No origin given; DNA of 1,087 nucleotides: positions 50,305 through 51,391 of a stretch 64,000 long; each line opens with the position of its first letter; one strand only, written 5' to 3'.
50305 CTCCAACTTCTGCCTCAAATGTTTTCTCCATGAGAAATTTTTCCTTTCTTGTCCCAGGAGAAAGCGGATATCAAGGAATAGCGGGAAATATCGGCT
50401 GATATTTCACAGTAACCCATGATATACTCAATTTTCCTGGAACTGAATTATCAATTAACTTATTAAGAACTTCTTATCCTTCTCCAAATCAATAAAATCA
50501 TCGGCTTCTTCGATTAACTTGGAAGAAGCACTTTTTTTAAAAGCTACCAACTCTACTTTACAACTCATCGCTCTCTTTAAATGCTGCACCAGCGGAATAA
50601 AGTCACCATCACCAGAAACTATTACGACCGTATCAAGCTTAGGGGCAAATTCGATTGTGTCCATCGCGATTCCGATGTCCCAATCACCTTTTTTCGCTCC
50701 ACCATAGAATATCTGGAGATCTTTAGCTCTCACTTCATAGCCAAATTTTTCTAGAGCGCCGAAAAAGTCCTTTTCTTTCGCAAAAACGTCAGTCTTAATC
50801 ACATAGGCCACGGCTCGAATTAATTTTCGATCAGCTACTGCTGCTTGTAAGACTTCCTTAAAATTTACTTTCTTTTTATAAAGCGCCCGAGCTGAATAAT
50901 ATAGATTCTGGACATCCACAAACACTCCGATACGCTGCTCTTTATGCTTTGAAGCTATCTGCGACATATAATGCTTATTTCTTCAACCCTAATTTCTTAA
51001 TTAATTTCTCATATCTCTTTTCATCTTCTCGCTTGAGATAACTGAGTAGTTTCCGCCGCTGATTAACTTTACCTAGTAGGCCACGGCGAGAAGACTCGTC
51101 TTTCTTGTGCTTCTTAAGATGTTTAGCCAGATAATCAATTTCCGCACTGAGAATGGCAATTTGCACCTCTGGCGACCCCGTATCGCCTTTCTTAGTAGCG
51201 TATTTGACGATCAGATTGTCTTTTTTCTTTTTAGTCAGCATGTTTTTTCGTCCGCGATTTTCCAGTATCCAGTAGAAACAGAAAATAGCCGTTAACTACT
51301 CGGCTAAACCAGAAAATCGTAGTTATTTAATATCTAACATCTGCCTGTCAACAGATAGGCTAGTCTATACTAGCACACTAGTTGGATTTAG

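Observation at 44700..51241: Tight minus-strand operon rpsO - NYN RNase-like gene - pnp - two paralogous large membrane-anchored proteins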

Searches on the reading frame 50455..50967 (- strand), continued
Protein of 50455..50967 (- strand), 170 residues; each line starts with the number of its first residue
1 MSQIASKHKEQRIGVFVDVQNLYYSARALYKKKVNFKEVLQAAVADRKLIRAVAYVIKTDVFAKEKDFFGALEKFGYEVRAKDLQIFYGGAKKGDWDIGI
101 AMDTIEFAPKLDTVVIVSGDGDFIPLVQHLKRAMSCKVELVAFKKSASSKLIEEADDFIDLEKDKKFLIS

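Call 21: find_encoding_contigs(protein=P0015, flank=6000, max_places=2)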
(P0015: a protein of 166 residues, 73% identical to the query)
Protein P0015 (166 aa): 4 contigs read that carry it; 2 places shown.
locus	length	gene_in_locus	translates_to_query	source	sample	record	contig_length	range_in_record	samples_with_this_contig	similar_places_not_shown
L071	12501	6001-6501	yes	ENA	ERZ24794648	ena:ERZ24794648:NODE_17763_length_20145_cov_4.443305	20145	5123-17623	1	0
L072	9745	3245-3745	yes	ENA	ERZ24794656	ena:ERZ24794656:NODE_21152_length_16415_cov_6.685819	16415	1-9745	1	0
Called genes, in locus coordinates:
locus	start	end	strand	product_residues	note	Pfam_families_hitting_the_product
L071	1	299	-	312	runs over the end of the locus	PF01073:3Beta_HSD, PF01370:Epimerase, PF02719:Polysacc_synt_2 (weak), PF04321:RmlD_sub_bind, PF16363:GDP_Man_Dehyd, PF07993:NAD_binding_4 (weak)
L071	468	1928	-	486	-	-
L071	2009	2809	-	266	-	PF01370:Epimerase, PF04321:RmlD_sub_bind, PF01073:3Beta_HSD (weak), PF16363:GDP_Man_Dehyd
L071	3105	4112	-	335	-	PF01073:3Beta_HSD, PF01370:Epimerase, PF02719:Polysacc_synt_2, PF04321:RmlD_sub_bind, PF07993:NAD_binding_4, PF13460:NAD_binding_10 (weak), PF16363:GDP_Man_Dehyd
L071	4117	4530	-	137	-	PF11969:DcpS_C, PF01230:HIT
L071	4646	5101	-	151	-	PF00908:dTDP_sugar_isom, PF14667:Polysacc_synt_C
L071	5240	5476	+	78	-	-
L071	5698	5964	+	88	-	PF00312:Ribosomal_S15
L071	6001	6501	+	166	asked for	PF01936:NYN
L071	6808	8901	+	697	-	PF01138:RNase_PH, PF03725:RNase_PH_C, PF03726:PNPase, PF01138:RNase_PH, PF00013:KH_1, PF00575:S1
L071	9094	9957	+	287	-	PF12705:PDDEXK_1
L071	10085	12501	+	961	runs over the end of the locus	PF00912:Transgly, PF00905:Transpeptidase, PF17957:Big_7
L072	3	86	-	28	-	?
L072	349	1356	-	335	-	PF01073:3Beta_HSD, PF01370:Epimerase, PF02719:Polysacc_synt_2, PF04321:RmlD_sub_bind, PF07993:NAD_binding_4, PF13460:NAD_binding_10 (weak), PF16363:GDP_Man_Dehyd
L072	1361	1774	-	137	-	PF11969:DcpS_C, PF01230:HIT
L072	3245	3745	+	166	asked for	PF01936:NYN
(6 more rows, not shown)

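Call 22: find_encoding_contigs(protein=P0024, flank=6000, max_places=2)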
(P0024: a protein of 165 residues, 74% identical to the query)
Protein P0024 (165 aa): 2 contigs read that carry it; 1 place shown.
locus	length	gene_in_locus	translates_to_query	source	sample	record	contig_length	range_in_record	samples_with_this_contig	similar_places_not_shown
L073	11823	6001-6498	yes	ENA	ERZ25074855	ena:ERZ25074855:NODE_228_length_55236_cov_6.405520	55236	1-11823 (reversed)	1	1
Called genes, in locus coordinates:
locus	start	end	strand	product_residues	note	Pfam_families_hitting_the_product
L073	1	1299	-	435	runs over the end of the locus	-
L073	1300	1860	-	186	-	-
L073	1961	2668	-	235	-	-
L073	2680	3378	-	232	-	-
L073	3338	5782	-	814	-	PF03104:DNA_pol_B_exo1, PF10108:DNA_pol_B_exo2, PF00136:DNA_pol_B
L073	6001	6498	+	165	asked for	PF01936:NYN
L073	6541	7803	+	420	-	-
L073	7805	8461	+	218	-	PF00121:TIM, PF03060:NMO (weak), PF05690:ThiG (weak)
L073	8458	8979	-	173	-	-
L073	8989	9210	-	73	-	-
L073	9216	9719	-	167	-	-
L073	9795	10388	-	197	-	PF00177:Ribosomal_S7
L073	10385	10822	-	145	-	PF00164:Ribosom_S12_S23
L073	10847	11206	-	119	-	-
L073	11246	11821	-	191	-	?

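Call 28: search_solved_structures(query=window:50455-50967:-, max_evalue=1, show_alignments=2)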
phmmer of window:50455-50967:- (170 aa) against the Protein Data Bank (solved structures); distinct sequences matched with E-value up to 1: 2.
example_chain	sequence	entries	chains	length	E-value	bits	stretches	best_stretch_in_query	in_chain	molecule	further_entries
2qip_A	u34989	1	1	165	1.1e-30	109.8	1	5-164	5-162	Protein of unknown function VPA0982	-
2n2y_A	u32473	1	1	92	0.76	12.9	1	18-48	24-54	Meiosis-expressed gene 1 protein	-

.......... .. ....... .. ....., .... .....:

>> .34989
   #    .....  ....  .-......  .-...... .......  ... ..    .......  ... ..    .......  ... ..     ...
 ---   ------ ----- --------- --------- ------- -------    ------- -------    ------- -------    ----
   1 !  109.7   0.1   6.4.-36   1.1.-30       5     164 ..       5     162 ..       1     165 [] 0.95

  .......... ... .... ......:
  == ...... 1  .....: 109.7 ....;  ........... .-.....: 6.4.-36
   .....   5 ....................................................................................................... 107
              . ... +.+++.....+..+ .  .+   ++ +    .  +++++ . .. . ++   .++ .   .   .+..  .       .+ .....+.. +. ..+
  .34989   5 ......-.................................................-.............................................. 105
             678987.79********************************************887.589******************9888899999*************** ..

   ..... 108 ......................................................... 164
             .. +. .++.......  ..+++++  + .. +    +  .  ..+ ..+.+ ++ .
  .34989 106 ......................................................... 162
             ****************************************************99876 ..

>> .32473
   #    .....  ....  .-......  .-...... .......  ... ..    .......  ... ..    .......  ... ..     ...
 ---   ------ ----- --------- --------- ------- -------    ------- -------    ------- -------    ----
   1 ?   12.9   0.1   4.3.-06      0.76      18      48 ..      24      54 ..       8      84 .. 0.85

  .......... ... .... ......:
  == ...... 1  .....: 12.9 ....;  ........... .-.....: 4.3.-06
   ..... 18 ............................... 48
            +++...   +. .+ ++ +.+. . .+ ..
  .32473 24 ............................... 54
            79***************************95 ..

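Call 87: find_related_loci(query=A5, collection=metagenome_contigs, flank=4000)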
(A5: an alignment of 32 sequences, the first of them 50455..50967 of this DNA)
Query A5 (170 aa) in metagenome_contigs; peptide patterns used: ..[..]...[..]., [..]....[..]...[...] (x = any residue, [..] = any of these).
600 stretches matched a pattern (row limit reached: there are more); 578 encode a relative of the query (tblastn E <= 1e-3); the best 80 are kept; 80 distinct loci.
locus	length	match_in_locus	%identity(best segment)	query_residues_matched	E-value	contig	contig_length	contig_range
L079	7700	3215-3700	69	7-169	4e-78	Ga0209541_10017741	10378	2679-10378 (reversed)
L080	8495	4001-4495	72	1-166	4e-77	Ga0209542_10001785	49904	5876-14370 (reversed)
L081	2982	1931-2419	69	3-166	3e-76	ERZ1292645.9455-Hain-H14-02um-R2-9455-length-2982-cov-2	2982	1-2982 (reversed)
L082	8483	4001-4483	72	8-168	2e-74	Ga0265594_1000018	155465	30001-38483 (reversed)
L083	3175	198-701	66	3-170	8e-75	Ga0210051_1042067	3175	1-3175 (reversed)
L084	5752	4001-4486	69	8-169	1e-73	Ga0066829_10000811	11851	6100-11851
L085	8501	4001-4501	66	4-170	1e-73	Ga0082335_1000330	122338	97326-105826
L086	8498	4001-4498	67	4-169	6e-73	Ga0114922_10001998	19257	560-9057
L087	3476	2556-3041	69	8-169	2e-72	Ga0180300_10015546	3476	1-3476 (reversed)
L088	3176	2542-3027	68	8-169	5e-72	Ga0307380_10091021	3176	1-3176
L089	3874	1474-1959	69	8-169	5e-72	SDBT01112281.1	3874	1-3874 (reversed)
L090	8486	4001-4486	67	9-170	5e-72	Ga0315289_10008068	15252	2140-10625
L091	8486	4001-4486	70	7-169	2e-71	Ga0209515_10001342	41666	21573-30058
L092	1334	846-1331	67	8-169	2e-75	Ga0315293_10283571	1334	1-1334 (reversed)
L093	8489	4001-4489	66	7-169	7e-71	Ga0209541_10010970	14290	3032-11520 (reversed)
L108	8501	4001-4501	60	3-169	4e-66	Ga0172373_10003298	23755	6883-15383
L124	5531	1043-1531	60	7-169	2e-64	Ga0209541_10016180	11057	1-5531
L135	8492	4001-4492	59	7-170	8e-64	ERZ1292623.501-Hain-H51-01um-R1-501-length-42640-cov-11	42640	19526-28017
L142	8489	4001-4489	59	7-170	2e-63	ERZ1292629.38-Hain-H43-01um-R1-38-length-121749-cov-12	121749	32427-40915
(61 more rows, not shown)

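Call 94: search_protein_families(library=pfam, proteins=[L108:4521-5132:+, L108:5632-6216:+, L124:1577-2533:+, L124:2683-3354:+, L124:3593-4399:+, L142:4714-6468:+, L142:6490-7704:+, L142:7738-8196:+, L135:5873-7417:-, L135:4624-5265:-], max_evalue=0.001)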
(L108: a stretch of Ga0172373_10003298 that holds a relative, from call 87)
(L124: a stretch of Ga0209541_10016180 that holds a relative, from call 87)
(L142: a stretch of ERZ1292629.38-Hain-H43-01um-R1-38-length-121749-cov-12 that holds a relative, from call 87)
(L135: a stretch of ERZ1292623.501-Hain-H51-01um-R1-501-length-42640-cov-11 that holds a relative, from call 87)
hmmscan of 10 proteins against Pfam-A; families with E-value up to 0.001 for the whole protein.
L108:4521-5132:+ (203 aa): 0 families

L108:5632-6216:+ (194 aa): 0 families

L124:1577-2533:+ (318 aa): 0 families

L124:2683-3354:+ (223 aa): 1 family
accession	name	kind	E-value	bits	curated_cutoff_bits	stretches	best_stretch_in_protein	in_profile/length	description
PF01936.24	NYN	-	3.6e-13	50.7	24.2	1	95-202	36-139/145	NYN domain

L124:3593-4399:+ (268 aa): 1 family
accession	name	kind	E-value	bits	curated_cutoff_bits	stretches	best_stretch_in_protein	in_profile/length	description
PF00565.23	SNase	-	1.2e-25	90.5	21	1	84-188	2-106/107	Staphylococcal nuclease homologue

L142:4714-6468:+ (584 aa): 2 families
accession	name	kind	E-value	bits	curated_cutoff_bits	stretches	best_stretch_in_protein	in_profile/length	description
PF00437.27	T2SSE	-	2.4e-118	395.5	24.9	1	182-580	3-370/370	Type II/IV secretion system protein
PF05157.20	MshEN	-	5.2e-12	46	23.1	1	60-144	1-86/90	MshEN domain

L142:6490-7704:+ (404 aa): 1 family
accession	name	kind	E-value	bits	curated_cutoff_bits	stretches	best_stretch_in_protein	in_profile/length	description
PF00482.28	T2SSF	-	1.1e-56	190.7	25.2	2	272-395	2-125/125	Type II secretion system (T2SS), protein F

L142:7738-8196:+ (152 aa): 1 family
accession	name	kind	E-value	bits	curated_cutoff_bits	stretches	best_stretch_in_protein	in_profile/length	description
PF07963.17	N_methyl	-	1.8e-05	24.5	21.2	1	5-28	3-26/27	Prokaryotic N-terminal methylation motif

L135:5873-7417:- (514 aa): 3 families
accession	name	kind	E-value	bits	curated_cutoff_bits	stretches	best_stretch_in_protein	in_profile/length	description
PF13522.11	GATase_6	-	2.2e-15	57.2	27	1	104-241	9-130/130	Glutamine amidotransferase domain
PF13537.11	GATase_7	-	2.7e-15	56.9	25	1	129-246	11-122/123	Glutamine amidotransferase domain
PF00156.33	Pribosyltran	-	3.3e-10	39.9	26.3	1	298-418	7-120/158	Phosphoribosyl transferase domain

L135:4624-5265:- (213 aa): 2 families
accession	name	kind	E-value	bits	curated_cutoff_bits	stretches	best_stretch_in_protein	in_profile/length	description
PF00561.26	Abhydrolase_1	-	8.3e-08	32.6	25.8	1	88-144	56-113/245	alpha/beta hydrolase fold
PF06821.19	Ser_hydrolase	-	3.6e-07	30.7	22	1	84-198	36-154/172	Serine hydrolase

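Call 95: search_protein_families(library=padloc, proteins=[window:50455-50967:-], max_evalue=0.01)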
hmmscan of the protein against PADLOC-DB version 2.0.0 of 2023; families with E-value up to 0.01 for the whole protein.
window:50455-50967:- (170 aa): 2 families
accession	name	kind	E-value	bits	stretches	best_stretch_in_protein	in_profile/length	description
PDLC01154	NYN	-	2.2e-15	54.8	1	57-163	192-297/310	"LabA-like protein, NYN family nuclease"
PDLC04163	HEC-09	-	8.6e-08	30.1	1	92-164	104-177/203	-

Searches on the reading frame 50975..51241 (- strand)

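Call 3: search_protein_families(library=pfam, proteins=[window:50975-51241:-], max_evalue=0.1)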
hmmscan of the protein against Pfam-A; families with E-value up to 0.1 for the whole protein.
window:50975-51241:- (88 aa): 2 families
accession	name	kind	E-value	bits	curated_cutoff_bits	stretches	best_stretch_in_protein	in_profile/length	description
PF00312.27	Ribosomal_S15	-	5.4e-32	110.2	31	1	7-87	1-81/81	Ribosomal protein S15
PF02050.21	FliJ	-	0.012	16.3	28.4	1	28-83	54-109/123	Flagellar FliJ protein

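Call 4: search_protein_families(library=ncbifam, proteins=[window:50975-51241:-], max_evalue=0.1)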
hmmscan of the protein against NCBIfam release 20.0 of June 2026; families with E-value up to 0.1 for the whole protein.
window:50975-51241:- (88 aa): 2 families
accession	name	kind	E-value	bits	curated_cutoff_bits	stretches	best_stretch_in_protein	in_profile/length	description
TIGR00952.1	S15_bact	equivalog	7.4e-33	112.7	63.65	1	3-88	1-86/86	30S ribosomal protein S15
NF006331.0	PRK08561.1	equivalog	0.0017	18.1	154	1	37-74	97-134/152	30S ribosomal protein S15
